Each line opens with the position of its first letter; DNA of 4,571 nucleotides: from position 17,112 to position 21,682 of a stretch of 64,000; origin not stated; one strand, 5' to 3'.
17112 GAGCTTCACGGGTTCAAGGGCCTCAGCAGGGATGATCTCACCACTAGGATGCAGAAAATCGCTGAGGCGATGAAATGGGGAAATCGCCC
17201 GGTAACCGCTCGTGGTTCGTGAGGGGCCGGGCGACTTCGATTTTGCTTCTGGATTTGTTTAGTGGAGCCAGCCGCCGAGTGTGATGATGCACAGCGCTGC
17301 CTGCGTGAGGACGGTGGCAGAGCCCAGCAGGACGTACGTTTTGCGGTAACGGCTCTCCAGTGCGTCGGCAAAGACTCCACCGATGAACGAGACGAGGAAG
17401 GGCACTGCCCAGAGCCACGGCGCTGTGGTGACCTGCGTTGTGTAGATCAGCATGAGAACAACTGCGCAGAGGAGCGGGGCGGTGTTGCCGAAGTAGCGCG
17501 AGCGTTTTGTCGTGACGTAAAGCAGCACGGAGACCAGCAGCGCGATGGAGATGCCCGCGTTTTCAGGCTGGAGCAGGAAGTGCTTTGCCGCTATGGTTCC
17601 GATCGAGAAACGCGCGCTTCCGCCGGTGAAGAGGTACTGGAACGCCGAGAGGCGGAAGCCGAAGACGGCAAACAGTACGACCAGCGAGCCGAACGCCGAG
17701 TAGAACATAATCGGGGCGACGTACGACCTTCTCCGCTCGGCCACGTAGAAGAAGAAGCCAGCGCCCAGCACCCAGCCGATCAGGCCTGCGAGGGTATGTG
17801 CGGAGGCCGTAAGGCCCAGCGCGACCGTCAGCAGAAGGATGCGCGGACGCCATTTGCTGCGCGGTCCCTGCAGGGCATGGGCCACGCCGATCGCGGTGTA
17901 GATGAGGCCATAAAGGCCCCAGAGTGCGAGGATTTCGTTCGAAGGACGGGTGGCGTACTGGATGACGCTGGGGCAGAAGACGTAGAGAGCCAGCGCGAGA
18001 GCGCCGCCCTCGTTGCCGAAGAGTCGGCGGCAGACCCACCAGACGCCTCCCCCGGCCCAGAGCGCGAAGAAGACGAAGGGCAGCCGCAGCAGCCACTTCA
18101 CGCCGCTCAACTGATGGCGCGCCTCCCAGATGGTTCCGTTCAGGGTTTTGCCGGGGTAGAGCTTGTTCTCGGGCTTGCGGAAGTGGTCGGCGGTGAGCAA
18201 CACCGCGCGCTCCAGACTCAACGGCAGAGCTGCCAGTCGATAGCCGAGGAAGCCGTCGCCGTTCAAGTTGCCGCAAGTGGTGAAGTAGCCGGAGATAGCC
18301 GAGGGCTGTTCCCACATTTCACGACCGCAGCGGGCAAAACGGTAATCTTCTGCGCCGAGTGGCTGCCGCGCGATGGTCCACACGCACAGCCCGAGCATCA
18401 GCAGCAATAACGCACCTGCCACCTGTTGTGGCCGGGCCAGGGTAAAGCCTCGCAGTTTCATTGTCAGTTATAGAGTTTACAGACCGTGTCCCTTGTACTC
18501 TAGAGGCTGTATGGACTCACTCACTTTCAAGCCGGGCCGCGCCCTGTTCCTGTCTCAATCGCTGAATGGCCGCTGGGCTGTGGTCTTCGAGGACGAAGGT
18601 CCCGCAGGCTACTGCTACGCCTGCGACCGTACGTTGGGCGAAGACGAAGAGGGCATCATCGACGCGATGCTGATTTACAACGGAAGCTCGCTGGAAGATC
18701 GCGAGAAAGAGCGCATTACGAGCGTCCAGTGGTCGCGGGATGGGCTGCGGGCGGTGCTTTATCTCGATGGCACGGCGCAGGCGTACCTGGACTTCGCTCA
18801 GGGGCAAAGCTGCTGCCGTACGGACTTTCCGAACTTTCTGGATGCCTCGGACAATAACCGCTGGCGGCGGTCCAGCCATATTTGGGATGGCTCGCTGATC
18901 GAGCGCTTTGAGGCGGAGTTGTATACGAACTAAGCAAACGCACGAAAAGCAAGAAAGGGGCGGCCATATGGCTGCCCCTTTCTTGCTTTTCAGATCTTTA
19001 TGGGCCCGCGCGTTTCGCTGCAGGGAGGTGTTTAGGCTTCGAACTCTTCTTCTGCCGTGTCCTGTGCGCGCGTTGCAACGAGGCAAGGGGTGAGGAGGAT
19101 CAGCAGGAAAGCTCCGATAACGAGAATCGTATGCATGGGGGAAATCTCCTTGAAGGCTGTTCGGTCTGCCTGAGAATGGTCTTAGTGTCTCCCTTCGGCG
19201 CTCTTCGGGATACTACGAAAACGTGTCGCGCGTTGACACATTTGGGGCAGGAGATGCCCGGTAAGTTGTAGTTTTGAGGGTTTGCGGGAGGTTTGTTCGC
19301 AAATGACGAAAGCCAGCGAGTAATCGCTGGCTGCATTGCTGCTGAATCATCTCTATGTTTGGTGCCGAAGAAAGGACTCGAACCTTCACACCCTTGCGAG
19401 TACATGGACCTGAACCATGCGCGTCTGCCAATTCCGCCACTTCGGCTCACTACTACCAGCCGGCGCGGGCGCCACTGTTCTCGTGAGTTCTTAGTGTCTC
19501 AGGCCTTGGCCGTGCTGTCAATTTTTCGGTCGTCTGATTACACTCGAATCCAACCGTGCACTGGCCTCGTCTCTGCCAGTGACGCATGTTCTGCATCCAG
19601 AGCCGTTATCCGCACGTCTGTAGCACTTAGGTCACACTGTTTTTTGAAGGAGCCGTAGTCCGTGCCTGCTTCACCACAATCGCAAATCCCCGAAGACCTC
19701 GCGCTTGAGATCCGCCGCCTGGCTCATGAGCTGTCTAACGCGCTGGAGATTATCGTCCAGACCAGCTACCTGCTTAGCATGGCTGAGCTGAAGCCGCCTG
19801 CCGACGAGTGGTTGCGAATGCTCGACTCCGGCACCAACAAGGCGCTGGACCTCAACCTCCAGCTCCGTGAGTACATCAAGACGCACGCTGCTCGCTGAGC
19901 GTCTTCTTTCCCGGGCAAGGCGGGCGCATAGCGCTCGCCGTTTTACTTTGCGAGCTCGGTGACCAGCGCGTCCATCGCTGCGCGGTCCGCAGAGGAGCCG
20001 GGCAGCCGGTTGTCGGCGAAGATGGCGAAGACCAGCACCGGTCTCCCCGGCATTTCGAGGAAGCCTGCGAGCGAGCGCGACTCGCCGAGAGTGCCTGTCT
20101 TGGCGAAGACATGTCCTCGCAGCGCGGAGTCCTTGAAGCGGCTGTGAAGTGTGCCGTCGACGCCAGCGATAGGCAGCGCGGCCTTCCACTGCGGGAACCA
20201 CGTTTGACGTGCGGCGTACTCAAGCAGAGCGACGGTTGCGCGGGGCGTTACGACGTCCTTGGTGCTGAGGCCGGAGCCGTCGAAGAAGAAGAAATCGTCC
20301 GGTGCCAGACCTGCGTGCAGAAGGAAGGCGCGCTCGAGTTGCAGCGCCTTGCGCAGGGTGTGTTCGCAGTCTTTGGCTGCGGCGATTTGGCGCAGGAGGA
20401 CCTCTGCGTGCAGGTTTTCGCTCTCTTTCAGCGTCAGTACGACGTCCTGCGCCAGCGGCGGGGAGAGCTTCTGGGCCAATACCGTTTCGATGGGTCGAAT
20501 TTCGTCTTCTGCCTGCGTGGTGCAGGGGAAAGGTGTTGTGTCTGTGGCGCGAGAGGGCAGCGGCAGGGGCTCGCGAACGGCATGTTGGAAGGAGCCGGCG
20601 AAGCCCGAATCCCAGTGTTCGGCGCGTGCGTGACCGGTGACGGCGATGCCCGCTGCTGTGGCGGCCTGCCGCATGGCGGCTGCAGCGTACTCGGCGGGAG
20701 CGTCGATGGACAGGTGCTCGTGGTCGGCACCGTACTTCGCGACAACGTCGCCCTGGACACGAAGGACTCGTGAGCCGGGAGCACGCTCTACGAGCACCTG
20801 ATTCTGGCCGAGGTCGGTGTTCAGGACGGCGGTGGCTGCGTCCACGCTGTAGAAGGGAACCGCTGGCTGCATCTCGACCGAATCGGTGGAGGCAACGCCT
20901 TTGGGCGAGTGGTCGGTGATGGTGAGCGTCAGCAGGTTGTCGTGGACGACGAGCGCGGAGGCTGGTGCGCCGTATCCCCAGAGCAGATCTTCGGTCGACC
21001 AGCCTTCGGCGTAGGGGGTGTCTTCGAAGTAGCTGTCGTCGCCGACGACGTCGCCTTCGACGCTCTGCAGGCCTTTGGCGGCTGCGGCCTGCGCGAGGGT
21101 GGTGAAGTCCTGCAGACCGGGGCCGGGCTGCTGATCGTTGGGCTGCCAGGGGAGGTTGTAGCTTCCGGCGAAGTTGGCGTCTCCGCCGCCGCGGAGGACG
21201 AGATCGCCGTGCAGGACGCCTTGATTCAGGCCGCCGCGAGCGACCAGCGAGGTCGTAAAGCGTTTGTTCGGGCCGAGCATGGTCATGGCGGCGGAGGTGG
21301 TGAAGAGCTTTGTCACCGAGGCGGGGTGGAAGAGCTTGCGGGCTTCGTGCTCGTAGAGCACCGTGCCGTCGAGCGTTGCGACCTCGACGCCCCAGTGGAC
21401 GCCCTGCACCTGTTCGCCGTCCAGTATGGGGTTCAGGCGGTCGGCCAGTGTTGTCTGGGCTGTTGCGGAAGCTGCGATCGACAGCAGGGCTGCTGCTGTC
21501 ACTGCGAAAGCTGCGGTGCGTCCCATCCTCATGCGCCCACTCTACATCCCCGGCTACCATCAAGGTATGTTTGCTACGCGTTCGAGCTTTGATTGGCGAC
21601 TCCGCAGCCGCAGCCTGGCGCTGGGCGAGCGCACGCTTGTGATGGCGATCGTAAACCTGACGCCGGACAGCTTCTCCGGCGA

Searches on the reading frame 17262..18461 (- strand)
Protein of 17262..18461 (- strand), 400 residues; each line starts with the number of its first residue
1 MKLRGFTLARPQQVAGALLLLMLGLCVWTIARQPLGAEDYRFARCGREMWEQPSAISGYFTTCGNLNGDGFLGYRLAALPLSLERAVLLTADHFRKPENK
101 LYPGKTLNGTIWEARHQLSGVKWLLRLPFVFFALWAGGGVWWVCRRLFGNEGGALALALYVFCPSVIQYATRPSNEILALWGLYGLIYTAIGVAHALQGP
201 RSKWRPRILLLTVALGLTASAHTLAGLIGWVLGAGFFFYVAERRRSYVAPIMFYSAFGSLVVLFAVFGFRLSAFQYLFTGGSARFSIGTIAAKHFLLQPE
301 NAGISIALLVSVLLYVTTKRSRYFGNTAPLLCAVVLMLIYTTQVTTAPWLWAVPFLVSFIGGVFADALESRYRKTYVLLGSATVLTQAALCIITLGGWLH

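Call 72: search_protein_families(library=pfam, proteins=[window:17262-18461:-], max_evalue=0.001)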
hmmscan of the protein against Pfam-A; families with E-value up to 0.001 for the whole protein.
window:17262-18461:- (400 aa): 1 family
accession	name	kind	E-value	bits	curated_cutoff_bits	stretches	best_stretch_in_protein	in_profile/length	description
PF13231.12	PMT_2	-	9.8e-05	23.1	26.1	1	121-264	20-155/160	Dolichyl-phosphate-mannose-protein mannosyltransferase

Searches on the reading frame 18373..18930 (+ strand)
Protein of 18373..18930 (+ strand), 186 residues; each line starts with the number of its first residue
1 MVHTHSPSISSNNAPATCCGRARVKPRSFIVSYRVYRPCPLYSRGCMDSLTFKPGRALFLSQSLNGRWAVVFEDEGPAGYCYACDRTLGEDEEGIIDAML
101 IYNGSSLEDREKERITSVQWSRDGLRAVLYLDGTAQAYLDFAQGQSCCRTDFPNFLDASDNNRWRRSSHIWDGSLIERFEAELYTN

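Call 72: search_protein_families(library=pfam, proteins=[window:18373-18930:+], max_evalue=0.001)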
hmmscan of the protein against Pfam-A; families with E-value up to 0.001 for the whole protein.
window:18373-18930:+ (186 aa): 1 family
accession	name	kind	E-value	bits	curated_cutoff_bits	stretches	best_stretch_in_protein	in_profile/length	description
PF10008.16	DUF2251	-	1.8e-29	102.3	25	1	62-154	4-94/94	Uncharacterized protein conserved in bacteria (DUF2251)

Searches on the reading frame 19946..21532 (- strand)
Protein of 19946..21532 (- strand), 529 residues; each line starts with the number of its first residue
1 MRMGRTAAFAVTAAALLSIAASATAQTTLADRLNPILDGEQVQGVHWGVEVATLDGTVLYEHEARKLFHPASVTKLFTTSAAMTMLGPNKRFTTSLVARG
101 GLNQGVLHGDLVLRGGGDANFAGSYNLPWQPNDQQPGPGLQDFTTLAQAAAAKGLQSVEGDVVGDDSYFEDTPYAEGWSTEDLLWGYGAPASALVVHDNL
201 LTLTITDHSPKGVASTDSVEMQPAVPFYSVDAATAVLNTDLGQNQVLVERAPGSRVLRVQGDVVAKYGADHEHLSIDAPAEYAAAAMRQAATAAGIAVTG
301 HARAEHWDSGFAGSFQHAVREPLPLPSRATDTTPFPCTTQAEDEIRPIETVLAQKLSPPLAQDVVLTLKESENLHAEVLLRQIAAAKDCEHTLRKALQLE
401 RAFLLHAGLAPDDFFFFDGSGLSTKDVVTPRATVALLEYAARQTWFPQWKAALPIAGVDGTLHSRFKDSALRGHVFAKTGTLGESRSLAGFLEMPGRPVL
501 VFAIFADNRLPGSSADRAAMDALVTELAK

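Call 72: search_protein_families(library=pfam, proteins=[window:19946-21532:-], max_evalue=0.001)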
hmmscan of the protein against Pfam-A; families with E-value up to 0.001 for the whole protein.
window:19946-21532:- (529 aa): 1 family
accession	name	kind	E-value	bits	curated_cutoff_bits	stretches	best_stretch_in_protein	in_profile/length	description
PF02113.21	Peptidase_S13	-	9.7e-86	288.7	22.8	2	349-525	263-439/444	D-Ala-D-Ala carboxypeptidase 3 (S13) family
